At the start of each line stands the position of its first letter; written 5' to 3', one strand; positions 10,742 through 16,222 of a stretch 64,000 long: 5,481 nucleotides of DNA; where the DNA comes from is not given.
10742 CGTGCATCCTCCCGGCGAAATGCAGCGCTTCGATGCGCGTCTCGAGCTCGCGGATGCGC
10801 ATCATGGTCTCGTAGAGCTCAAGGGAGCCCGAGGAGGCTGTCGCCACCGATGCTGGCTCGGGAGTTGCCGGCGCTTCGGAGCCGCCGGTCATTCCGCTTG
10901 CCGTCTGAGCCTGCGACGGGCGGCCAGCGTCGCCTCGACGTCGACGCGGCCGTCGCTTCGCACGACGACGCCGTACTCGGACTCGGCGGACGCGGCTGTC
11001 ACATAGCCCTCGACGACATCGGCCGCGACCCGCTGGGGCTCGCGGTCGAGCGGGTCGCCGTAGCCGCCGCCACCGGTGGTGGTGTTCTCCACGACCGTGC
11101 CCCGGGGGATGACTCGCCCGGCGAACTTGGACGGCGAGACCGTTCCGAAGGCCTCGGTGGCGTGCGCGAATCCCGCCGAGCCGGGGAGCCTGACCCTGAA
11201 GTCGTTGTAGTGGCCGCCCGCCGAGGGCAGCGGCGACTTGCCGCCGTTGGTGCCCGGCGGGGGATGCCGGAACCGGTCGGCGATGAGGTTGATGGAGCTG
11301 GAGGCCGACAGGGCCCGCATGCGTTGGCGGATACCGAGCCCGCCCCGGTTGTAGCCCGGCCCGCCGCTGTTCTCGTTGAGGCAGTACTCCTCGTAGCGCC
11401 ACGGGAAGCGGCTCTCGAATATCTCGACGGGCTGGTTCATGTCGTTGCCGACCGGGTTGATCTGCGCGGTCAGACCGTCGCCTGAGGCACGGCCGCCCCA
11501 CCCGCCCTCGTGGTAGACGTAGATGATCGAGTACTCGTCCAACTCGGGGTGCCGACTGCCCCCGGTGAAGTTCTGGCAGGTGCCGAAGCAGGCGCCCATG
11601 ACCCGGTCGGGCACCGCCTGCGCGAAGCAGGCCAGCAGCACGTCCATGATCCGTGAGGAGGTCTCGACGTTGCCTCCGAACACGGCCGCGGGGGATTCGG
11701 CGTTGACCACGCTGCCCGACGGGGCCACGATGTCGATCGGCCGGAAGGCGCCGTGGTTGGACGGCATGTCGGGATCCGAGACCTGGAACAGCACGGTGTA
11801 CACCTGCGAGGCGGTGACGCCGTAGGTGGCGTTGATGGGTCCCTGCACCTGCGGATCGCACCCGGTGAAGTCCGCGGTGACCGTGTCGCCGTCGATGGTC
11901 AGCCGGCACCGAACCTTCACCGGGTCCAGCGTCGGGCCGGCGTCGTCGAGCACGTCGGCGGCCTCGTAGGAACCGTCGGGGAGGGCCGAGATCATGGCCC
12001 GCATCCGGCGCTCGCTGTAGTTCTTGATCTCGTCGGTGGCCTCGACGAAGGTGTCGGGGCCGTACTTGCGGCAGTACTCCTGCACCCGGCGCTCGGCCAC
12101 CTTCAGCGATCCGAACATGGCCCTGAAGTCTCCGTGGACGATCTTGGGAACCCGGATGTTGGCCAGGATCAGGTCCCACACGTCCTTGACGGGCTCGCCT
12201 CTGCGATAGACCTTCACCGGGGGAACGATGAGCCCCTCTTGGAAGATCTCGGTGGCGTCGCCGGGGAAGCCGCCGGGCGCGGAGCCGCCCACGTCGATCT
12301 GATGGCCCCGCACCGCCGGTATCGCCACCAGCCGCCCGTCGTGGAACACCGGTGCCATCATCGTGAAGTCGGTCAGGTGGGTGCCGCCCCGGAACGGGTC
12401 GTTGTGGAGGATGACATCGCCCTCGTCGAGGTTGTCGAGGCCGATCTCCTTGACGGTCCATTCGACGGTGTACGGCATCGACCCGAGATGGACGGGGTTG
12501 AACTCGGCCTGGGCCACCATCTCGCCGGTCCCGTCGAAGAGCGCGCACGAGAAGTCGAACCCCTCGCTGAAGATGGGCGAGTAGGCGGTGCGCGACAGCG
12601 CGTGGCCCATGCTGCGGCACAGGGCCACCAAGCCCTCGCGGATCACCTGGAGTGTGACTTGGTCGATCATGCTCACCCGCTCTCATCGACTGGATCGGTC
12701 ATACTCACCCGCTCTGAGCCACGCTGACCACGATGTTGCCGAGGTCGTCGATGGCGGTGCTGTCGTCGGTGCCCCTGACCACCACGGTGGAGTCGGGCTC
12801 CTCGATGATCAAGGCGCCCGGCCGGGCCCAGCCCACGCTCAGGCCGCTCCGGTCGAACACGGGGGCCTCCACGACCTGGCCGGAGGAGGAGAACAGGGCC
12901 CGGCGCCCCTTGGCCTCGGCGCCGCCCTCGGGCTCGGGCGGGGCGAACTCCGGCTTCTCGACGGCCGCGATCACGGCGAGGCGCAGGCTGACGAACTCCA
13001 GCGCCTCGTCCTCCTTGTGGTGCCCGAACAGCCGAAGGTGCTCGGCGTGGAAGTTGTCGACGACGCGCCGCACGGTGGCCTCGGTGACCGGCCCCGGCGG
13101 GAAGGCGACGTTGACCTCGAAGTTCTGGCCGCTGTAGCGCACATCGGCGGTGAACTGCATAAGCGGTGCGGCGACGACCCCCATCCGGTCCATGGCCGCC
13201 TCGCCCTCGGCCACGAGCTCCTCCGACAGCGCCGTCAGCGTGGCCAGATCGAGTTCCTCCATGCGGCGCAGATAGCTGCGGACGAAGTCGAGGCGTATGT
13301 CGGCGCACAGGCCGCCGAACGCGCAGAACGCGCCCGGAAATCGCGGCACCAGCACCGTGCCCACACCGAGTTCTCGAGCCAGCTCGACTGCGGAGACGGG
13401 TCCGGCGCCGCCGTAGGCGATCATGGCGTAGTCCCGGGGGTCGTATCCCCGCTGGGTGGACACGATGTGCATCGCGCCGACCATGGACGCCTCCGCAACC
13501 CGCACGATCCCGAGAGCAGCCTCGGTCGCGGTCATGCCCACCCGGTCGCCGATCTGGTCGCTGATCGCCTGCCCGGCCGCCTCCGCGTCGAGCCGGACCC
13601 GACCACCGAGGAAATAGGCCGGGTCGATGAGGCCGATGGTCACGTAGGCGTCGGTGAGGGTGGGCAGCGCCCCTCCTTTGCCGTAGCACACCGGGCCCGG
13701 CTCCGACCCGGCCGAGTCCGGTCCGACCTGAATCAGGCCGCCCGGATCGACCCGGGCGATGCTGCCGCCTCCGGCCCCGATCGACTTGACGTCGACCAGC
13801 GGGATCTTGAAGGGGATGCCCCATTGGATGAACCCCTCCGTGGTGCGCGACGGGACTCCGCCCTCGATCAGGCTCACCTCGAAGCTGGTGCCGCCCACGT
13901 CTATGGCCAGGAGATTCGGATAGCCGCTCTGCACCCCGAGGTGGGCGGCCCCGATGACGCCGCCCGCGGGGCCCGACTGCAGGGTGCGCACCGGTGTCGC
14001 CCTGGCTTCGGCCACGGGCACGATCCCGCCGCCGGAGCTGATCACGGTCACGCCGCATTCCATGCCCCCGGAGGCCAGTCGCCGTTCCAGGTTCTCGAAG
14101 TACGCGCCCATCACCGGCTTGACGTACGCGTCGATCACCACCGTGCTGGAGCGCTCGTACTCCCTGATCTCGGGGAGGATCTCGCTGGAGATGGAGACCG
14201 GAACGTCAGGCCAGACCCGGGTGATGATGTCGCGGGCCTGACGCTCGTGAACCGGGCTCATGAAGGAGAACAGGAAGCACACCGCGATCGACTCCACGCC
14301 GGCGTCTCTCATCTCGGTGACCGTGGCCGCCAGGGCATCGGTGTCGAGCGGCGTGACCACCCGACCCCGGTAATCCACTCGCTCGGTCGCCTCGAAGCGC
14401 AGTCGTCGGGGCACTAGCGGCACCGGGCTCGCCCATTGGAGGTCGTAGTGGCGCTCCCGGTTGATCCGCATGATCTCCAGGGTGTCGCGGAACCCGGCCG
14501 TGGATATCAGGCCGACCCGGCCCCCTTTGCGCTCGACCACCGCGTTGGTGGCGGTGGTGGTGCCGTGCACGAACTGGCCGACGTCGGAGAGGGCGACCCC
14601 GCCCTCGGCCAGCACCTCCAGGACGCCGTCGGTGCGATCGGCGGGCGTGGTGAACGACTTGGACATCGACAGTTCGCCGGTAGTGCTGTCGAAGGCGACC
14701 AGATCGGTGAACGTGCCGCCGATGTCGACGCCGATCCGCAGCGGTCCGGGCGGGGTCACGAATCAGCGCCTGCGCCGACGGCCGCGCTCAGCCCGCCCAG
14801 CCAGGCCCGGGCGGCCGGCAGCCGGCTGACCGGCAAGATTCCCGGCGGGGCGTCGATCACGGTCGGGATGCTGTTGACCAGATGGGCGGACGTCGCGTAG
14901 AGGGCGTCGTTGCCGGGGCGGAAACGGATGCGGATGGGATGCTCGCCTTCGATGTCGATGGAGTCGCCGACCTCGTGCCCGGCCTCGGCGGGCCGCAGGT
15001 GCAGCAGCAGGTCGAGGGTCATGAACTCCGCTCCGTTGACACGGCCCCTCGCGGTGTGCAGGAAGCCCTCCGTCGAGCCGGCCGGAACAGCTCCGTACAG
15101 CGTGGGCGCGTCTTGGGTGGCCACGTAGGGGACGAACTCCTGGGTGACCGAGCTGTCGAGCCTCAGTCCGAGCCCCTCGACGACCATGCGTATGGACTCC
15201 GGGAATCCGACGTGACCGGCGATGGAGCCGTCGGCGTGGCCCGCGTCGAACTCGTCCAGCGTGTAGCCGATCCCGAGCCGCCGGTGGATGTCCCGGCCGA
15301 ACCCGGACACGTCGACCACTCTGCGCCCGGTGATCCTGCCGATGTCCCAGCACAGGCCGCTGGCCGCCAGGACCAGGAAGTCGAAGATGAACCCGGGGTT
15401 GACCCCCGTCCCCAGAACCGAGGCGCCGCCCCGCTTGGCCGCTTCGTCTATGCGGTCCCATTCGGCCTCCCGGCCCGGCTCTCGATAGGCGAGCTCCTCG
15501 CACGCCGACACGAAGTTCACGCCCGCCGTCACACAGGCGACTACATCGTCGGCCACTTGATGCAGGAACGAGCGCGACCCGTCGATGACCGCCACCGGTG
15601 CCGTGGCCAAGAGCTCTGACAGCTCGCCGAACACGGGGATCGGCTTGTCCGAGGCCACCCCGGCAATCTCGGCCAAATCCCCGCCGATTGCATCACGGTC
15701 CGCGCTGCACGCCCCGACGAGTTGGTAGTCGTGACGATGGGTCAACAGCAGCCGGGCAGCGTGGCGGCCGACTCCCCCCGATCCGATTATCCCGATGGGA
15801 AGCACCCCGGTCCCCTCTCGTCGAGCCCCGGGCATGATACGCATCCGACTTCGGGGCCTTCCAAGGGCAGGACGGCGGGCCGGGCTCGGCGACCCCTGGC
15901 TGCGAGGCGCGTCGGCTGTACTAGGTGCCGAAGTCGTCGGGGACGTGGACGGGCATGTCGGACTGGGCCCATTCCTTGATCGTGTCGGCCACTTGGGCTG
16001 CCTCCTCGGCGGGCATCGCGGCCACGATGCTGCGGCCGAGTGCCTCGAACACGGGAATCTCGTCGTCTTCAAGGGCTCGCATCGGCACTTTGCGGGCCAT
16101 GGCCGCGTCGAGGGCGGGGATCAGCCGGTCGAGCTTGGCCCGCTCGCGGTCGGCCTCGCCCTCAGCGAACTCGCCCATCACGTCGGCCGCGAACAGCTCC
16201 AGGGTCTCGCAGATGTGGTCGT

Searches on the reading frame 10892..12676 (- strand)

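Call 49: search_protein_families(library=pfam, proteins=[window:10892-12676:-], max_evalue=0.0001)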
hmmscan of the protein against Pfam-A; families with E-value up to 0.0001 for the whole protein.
window:10892-12676:- (595 aa): 1 family
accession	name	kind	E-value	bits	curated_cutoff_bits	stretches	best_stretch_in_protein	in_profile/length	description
PF02538.19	Hydantoinase_B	-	3.7e-178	593.7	26.8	1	5-542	1-519/519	Hydantoinase B/oxoprolinase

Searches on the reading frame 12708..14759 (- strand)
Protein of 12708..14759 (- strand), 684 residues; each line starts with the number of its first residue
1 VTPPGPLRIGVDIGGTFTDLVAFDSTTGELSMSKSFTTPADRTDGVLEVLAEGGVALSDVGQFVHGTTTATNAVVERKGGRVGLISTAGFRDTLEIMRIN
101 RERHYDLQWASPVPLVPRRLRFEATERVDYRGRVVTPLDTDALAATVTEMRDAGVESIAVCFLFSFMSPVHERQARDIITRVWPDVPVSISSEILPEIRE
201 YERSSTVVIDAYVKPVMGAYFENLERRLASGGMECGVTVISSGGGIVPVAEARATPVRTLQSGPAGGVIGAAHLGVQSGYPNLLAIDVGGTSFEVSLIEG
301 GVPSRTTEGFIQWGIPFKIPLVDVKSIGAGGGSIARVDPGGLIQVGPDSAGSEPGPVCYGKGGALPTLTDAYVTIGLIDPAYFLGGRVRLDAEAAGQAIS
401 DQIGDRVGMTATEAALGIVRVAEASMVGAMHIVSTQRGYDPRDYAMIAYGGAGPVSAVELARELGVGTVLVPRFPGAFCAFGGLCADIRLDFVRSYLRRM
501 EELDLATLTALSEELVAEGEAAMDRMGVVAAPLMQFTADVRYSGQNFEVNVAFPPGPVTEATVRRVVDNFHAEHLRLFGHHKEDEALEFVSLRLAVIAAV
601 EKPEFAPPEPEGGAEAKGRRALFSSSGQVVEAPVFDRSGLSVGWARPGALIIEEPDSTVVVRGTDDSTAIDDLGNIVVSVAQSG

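Call 49: search_protein_families(library=pfam, proteins=[window:12708-14759:-], max_evalue=0.0001)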
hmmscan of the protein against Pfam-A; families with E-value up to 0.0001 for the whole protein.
window:12708-14759:- (684 aa): 2 families
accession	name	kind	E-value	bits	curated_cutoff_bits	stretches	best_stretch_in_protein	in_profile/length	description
PF01968.24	Hydantoinase_A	-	4.3e-85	285.9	22.9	1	203-490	1-289/291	Hydantoinase/oxoprolinase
PF05378.19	Hydant_A_N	-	2.6e-52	177.5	25.2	1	8-181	1-174/176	Hydantoinase/oxoprolinase N-terminal region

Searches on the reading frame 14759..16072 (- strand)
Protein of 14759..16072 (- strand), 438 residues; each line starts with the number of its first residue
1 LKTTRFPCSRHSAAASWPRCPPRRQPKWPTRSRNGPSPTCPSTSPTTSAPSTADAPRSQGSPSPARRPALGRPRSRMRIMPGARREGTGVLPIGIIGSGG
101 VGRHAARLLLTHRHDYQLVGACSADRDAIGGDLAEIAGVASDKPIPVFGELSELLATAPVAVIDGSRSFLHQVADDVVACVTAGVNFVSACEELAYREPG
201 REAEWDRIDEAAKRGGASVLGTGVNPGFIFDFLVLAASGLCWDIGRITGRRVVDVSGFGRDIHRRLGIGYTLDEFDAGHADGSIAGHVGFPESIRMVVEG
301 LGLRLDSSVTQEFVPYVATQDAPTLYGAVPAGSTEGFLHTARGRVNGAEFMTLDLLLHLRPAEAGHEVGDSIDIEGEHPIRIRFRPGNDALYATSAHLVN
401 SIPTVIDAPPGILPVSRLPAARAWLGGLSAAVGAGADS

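Call 49: search_protein_families(library=pfam, proteins=[window:14759-16072:-], max_evalue=0.0001)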
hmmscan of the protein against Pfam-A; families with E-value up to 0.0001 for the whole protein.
window:14759-16072:- (438 aa): 1 family
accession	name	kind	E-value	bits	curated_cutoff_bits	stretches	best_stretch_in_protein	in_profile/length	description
PF19328.4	DAP_DH_C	-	4.6e-43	147.7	23.3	1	228-430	1-202/206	2,4-diaminopentanoate dehydrogenase C-terminal domain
